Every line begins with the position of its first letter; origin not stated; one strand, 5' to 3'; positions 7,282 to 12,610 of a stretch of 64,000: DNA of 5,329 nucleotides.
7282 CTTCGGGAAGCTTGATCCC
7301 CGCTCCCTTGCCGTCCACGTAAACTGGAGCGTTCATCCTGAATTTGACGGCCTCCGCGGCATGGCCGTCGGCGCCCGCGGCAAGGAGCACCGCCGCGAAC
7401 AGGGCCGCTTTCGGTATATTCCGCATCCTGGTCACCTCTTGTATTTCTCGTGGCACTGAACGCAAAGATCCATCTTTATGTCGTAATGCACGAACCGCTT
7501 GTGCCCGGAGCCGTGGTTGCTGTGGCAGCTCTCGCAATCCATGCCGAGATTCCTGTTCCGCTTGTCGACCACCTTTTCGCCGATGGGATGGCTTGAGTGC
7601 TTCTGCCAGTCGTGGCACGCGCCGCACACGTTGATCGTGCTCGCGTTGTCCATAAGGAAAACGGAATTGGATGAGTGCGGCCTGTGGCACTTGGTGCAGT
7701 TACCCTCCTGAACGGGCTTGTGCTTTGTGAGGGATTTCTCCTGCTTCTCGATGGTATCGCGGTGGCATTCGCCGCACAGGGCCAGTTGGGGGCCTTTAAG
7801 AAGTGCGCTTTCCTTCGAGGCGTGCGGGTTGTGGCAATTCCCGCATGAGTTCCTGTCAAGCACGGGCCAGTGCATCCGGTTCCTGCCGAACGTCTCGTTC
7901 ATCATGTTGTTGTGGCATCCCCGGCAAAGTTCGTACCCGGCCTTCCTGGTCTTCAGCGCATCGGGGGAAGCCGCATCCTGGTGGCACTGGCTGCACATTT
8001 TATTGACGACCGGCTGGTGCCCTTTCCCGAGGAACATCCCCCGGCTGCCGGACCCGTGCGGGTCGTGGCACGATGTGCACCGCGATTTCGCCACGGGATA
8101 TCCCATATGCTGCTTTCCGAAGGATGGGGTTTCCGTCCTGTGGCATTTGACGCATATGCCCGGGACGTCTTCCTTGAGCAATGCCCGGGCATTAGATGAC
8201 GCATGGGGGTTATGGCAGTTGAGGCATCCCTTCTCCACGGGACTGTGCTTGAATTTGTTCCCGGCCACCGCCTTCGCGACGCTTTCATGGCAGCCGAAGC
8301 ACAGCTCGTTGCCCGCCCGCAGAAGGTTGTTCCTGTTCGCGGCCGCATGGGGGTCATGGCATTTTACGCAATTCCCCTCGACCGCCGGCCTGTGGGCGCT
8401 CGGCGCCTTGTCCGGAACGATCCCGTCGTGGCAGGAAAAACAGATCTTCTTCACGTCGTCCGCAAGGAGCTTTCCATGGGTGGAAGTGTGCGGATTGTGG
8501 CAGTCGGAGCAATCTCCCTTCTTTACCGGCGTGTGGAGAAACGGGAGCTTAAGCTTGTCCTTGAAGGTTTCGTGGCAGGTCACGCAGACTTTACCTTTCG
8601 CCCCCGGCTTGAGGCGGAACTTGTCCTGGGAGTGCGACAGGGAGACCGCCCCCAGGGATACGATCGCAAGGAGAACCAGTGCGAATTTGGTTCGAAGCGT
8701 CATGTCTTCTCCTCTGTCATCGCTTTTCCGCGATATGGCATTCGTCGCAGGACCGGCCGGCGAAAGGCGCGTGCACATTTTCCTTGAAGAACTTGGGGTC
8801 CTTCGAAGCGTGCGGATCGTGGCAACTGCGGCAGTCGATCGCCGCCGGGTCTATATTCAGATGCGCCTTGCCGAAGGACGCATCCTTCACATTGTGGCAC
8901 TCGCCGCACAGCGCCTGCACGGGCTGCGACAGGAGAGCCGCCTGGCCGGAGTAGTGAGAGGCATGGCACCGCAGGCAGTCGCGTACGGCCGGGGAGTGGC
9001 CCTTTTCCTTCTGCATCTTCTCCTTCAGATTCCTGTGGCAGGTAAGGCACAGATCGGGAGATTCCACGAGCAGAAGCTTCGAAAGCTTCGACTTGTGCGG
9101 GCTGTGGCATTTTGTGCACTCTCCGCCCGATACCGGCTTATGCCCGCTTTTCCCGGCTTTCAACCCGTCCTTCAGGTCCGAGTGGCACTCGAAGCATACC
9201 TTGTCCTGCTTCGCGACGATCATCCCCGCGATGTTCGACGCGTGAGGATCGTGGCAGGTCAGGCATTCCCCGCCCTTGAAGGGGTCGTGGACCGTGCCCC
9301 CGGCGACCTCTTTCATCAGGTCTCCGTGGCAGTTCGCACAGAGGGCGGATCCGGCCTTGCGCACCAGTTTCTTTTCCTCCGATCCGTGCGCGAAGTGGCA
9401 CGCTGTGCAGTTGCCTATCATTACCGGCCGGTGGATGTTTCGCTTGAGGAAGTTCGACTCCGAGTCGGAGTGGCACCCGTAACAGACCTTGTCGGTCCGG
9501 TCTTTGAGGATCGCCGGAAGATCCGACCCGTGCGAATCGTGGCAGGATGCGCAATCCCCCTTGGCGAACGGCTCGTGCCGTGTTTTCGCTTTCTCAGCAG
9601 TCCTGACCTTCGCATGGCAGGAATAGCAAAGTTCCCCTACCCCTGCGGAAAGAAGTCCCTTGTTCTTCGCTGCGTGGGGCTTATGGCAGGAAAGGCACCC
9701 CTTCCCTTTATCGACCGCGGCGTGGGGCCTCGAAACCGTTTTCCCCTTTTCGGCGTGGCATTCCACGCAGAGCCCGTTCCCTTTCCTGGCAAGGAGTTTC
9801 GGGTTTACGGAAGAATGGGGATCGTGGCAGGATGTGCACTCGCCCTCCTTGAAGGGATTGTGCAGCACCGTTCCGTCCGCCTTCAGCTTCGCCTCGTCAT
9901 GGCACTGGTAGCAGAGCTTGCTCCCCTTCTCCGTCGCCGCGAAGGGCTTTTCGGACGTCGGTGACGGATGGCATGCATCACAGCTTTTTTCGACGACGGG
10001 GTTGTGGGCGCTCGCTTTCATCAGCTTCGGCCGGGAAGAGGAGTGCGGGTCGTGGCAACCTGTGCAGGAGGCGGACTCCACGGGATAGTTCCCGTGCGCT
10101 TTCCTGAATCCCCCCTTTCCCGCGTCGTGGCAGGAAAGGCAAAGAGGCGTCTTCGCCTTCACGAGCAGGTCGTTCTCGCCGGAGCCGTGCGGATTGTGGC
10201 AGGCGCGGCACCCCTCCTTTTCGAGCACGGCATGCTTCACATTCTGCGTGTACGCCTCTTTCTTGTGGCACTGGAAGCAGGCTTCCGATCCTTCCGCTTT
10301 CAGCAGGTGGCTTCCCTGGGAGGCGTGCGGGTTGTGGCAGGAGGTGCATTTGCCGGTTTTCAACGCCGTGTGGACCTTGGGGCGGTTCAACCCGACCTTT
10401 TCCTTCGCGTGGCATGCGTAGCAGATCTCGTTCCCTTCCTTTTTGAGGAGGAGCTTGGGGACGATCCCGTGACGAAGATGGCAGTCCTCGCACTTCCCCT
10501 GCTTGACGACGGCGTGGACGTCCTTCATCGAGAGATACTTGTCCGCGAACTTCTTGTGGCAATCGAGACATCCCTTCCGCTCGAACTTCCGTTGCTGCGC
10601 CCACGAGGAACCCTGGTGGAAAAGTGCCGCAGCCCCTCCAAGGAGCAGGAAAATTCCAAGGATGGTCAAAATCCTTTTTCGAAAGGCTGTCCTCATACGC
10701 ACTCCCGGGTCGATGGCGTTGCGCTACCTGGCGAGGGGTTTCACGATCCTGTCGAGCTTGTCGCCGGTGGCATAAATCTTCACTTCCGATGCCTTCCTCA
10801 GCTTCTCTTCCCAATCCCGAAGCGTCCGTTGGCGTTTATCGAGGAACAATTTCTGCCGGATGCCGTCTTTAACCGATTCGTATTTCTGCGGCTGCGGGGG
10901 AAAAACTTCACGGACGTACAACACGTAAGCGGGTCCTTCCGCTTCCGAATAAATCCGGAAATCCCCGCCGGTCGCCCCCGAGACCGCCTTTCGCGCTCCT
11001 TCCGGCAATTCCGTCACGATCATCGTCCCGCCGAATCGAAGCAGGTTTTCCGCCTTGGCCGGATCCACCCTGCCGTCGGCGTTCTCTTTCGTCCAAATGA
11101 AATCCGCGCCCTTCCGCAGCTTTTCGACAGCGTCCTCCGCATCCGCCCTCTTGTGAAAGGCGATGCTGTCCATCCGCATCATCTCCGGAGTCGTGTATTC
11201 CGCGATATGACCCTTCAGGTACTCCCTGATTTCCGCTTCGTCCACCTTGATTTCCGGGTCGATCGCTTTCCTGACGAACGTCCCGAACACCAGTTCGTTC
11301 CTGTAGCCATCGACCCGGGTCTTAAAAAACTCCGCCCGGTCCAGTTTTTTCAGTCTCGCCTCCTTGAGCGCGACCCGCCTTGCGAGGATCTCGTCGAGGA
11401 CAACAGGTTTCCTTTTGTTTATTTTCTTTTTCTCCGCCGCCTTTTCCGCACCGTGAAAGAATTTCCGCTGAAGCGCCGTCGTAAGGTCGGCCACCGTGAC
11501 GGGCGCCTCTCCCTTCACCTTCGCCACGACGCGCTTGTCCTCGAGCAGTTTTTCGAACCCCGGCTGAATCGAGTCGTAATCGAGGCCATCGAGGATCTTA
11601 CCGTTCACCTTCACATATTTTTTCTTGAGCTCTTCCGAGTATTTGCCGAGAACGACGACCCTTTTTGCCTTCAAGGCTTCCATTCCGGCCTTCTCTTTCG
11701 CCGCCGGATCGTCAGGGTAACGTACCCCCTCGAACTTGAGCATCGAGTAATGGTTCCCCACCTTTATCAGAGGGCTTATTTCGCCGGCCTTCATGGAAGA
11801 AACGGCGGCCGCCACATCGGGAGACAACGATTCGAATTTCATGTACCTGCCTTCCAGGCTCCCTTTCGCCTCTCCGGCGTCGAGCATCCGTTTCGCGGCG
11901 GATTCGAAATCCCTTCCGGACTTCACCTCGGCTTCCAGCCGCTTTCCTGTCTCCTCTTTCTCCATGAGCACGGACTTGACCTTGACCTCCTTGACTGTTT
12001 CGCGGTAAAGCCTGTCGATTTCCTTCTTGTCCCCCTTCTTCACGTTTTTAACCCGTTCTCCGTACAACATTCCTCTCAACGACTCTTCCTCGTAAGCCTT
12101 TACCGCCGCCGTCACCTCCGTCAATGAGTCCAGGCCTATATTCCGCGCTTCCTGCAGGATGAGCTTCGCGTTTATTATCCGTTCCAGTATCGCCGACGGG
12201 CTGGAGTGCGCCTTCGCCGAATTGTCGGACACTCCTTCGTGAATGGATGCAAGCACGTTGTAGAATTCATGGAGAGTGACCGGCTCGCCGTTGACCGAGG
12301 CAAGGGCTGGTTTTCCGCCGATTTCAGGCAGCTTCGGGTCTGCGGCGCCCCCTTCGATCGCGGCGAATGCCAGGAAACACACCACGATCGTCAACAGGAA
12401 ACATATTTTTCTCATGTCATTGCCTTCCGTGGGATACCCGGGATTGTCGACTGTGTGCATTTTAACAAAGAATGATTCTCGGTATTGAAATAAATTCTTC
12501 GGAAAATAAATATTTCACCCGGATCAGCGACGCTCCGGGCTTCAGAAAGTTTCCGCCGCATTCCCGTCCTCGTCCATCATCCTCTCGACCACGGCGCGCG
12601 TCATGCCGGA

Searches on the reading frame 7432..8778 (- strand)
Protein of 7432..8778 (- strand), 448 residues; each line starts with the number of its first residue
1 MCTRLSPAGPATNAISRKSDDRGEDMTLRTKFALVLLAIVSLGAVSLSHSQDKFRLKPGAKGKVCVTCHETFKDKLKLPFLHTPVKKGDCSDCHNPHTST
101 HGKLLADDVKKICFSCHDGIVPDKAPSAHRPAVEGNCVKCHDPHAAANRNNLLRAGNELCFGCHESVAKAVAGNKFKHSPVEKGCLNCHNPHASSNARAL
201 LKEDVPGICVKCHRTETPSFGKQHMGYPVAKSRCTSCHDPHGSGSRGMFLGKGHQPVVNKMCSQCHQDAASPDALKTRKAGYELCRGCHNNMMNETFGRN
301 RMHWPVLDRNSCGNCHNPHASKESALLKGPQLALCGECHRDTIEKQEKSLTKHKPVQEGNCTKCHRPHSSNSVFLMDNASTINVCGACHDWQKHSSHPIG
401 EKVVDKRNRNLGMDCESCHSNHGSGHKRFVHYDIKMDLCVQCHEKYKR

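Call 3: search_protein_families(library=pfam, proteins=[window:7432-8778:-], max_evalue=0.1)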
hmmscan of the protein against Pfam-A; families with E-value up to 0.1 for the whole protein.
window:7432-8778:- (448 aa): 6 families
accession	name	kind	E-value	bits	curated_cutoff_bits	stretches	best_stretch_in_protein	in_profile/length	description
PF09699.15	Paired_CXXCH_1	-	2.5e-84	277.2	20.6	8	82-118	1-37/41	Doubled CXXCH motif (Paired_CXXCH_1)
PF14522.11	Cytochrome_C7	-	1.2e-19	70.3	24.8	6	284-340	15-67/67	Cytochrome c7 and related cytochrome c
PF14537.11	Cytochrom_c3_2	-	2.1e-18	67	25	5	261-339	8-78/79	Cytochrome c3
PF02085.21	Cytochrom_CIII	-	2.9e-09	37.6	22.9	2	252-339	26-101/101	Class III cytochrome C family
PF22678.1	Cytochrom_c_NrfB-like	-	9.6e-05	23.2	27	0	333-388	34-89/89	Cytochrome c-type protein NrfB-like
PF24734.1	DUF7685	-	0.00047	20.4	27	1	261-298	1-41/43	Domain of unknown function (DUF7685)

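Call 4: search_protein_families(library=ncbifam, proteins=[window:7432-8778:-], max_evalue=0.1)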
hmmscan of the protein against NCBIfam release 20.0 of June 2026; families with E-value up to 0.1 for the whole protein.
window:7432-8778:- (448 aa): 9 families
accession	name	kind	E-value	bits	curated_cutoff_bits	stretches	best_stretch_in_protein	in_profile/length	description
TIGR01905.1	paired_CXXCH_1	subfamily_domain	2.8e-82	270.4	25.2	8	82-119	1-38/41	doubled CXXCH domain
TIGR03508.1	decahem_SO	subfamily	2.1e-51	174.9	192.2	4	112-243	119-254/258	DmsE family decaheme c-type cytochrome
NF041028.1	decahem_GSU2203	exception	1.6e-45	155.7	325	5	56-215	95-254/317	GSU2203 family decaheme c-type cytochrome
TIGR03153.1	cytochr_NrfH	equivalog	5.8e-11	42.6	134.2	1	35-167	3-136/138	cytochrome c nitrite reductase small subunit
NF045722.1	c3_cytochr_TmcA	equivalog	2.1e-08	34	114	2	113-169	60-115/125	acidic tetraheme cytochrome c3 TmcA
NF045713.1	CxxCH_16_HmcA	equivalog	5.4e-08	31.9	400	2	259-394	111-238/541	sulfate respiration complex hexadecaheme cytochrome HmcA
NF008659.0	PRK11659.1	equivalog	2.2e-06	27.5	184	1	283-352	111-180/188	cytochrome c nitrite reductase pentaheme subunit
TIGR03146.1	cyt_nit_nrfB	equivalog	8.2e-05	22.9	166.6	1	204-341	9-143/145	cytochrome c nitrite reductase pentaheme subunit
TIGR04257.1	nanowire_3heme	domain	0.0004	20.5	40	2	283-339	25-74/75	c(7)-type cytochrome triheme domain-containing protein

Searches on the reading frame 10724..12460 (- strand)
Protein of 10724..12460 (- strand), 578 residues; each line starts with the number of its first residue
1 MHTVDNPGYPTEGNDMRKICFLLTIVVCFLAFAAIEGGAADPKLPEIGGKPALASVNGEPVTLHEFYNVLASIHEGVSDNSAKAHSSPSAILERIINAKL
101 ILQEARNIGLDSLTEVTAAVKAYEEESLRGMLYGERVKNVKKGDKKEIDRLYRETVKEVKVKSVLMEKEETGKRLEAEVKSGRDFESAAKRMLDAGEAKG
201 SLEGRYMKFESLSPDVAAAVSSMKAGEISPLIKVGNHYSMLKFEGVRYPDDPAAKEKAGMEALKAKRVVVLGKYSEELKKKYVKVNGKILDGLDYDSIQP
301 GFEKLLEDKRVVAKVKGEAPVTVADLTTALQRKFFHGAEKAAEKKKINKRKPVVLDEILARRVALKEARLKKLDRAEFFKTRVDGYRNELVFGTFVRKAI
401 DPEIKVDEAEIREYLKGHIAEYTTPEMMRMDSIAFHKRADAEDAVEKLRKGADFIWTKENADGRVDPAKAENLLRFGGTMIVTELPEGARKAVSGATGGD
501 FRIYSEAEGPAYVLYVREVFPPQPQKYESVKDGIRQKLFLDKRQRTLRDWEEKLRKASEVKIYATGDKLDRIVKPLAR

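Call 3: search_protein_families(library=pfam, proteins=[window:10724-12460:-], max_evalue=0.1)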
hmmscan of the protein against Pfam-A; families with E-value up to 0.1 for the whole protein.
window:10724-12460:- (578 aa): 5 families
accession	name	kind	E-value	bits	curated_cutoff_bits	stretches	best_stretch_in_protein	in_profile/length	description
PF13145.12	Rotamase_2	-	1.5e-22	81.1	27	2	406-532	1-121/121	PPIC-type PPIASE domain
PF13624.11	SurA_N_3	-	4.7e-07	30.2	27.2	1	21-120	14-117/162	SurA-like N-terminal domain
PF13623.11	SurA_N_2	-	1.2e-06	28.8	28.5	1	20-111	11-109/145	SurA-like N-terminal domain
PF00639.27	Rotamase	-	5.2e-05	24.6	21.7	1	169-244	19-96/97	PPIC-type PPIASE domain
PF13358.12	DDE_3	-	0.075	13.3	28.6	0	405-456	58-111/146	DDE superfamily endonuclease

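Call 4: search_protein_families(library=ncbifam, proteins=[window:10724-12460:-], max_evalue=0.1)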
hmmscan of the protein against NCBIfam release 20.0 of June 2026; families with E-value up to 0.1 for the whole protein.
window:10724-12460:- (578 aa): 10 families
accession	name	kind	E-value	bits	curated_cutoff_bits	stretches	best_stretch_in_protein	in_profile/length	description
TIGR02925.1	cis_trans_EpsD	equivalog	1.9e-14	53.8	108.9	2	310-448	27-159/232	EpsD family peptidyl-prolyl cis-trans isomerase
NF000809.0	PRK00059.1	equivalog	2.7e-11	43.4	303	2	151-245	189-286/336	peptidylprolyl isomerase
NF008054.0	PRK10788.1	equivalog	2e-10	40.1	493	1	401-455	244-298/626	peptidylprolyl isomerase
NF047592.1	LA_1883_fam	equivalog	6.6e-07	28.8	400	1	291-425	305-441/499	LIC12015 family putative lipoprotein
NF003356.0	PRK04405.1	subfamily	8.3e-06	25.1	339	1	123-241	109-231/299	peptidylprolyl isomerase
NF002846.0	PRK03095.1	equivalog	1.1e-05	25.1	361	1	145-288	122-268/287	peptidylprolyl isomerase PrsA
NF002827.0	PRK03002.1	equivalog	0.0016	17.5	343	1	146-286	127-269/285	peptidylprolyl isomerase PrsA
TIGR04142.1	PCisTranLspir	hypoth_equivalog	0.03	13.3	250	1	523-564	256-297/316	putative peptidyl-prolyl cis-trans isomerase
TIGR02933.1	nifM_nitrog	equivalog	0.048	13.5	168.2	0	512-553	213-254/256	nitrogen fixation protein NifM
NF008038.0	PRK10770.1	equivalog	0.049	12.4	394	0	163-278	295-410/431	peptidylprolyl isomerase SurA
